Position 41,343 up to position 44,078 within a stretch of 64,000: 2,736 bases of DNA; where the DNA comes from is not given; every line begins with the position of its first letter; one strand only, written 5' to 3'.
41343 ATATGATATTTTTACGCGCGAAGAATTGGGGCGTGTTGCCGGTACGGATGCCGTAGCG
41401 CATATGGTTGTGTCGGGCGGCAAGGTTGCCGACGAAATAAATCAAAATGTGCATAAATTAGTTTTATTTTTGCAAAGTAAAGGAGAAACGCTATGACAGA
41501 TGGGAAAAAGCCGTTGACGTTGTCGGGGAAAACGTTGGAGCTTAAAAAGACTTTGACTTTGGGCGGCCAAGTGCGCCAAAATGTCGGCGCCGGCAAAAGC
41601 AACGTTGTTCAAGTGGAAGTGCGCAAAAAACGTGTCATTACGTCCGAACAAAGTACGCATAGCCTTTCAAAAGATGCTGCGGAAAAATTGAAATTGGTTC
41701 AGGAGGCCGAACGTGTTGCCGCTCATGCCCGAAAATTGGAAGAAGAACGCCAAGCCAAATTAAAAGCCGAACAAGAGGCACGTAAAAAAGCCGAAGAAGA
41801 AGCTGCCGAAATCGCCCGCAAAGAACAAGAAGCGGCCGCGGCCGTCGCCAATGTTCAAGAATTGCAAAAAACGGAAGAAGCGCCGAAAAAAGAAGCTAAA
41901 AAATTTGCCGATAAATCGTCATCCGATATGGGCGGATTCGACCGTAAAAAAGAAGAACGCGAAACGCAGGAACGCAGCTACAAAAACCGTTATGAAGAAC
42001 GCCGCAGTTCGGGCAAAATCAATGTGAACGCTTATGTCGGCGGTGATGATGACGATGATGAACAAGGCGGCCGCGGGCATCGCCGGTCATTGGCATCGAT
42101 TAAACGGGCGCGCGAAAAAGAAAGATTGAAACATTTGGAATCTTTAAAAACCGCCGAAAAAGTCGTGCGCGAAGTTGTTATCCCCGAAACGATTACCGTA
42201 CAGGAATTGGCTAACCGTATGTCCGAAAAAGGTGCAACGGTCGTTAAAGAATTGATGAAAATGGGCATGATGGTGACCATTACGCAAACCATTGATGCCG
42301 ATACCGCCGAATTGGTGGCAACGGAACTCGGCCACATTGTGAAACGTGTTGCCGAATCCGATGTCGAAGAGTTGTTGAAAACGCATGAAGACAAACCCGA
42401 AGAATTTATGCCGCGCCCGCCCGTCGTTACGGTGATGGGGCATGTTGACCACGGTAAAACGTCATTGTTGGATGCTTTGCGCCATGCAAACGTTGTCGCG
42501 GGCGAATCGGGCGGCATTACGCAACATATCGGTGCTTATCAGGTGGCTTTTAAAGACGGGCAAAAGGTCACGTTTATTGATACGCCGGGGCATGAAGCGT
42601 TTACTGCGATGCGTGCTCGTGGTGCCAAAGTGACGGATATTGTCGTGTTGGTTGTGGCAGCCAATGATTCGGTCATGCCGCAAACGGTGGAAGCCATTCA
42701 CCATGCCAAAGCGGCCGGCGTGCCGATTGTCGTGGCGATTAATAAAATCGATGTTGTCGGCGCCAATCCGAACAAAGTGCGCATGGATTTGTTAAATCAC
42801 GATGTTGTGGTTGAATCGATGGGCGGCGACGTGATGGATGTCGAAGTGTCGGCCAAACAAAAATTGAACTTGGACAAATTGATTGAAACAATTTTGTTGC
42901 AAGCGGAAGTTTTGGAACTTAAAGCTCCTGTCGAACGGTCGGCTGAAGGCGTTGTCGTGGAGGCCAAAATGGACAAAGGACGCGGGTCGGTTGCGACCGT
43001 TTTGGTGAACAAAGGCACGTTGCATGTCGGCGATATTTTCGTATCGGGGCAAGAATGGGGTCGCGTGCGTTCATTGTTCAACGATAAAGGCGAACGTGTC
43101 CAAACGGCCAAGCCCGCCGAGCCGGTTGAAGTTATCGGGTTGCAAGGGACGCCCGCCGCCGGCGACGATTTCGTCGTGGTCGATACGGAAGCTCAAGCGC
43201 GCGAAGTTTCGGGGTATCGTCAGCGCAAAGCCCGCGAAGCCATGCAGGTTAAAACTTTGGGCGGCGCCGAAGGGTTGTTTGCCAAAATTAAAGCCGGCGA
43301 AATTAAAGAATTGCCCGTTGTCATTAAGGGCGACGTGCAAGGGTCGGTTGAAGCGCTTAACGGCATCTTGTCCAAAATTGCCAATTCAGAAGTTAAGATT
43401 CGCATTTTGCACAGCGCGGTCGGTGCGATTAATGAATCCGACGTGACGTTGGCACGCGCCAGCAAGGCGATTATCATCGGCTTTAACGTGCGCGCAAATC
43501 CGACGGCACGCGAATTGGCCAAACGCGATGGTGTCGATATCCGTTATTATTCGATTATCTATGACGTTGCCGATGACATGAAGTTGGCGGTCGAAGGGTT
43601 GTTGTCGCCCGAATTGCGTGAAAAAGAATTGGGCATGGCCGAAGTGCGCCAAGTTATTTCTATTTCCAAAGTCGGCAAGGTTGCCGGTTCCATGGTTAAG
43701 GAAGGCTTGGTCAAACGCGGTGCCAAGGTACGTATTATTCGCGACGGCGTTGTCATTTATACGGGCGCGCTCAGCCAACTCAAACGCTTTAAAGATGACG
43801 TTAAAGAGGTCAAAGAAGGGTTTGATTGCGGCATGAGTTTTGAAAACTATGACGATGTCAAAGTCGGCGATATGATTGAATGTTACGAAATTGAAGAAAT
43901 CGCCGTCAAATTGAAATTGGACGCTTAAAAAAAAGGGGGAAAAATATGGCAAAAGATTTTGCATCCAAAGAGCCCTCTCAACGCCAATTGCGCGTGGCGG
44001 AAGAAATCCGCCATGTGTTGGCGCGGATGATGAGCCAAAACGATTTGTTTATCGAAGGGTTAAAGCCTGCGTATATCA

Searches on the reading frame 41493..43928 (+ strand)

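Call 70: search_protein_families(library=pfam, proteins=[window:41493-43928:+], max_evalue=0.00001)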
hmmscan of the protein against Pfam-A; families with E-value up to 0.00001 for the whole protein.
window:41493-43928:+ (811 aa): 8 families
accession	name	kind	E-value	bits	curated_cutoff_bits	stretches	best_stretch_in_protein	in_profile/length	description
PF11987.13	IF-2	-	1.6e-42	144.6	27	1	592-697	12-117/117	Translation-initiation factor 2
PF00009.33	GTP_EFTU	-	2.1e-30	106.1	26.5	1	312-468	6-183/188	Elongation factor Tu GTP binding domain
PF22042.2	EF-G_D2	-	1.3e-27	96.2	27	1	484-563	2-84/84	Elongation factor G domain 2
PF04760.21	IF2_N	-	7.5e-16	58.1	25.3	1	231-281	1-52/53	Translation initiation factor IF-2, N-terminal region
PF01926.29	MMR_HSR1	-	4.3e-11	43.4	21.9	1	312-418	2-113/113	50S ribosome-binding GTPase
PF03144.31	GTP_EFTU_D2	-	1.7e-09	38.4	30.3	1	728-795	1-72/73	Elongation factor Tu domain 2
PF02421.24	FeoB_N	-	6.4e-06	26.2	27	1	312-466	3-155/156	Ferrous iron transport protein B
PF08364.16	IF2_assoc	-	8e-06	26.4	24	0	13-49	2-36/39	Bacterial translation initiation factor IF-2 associated region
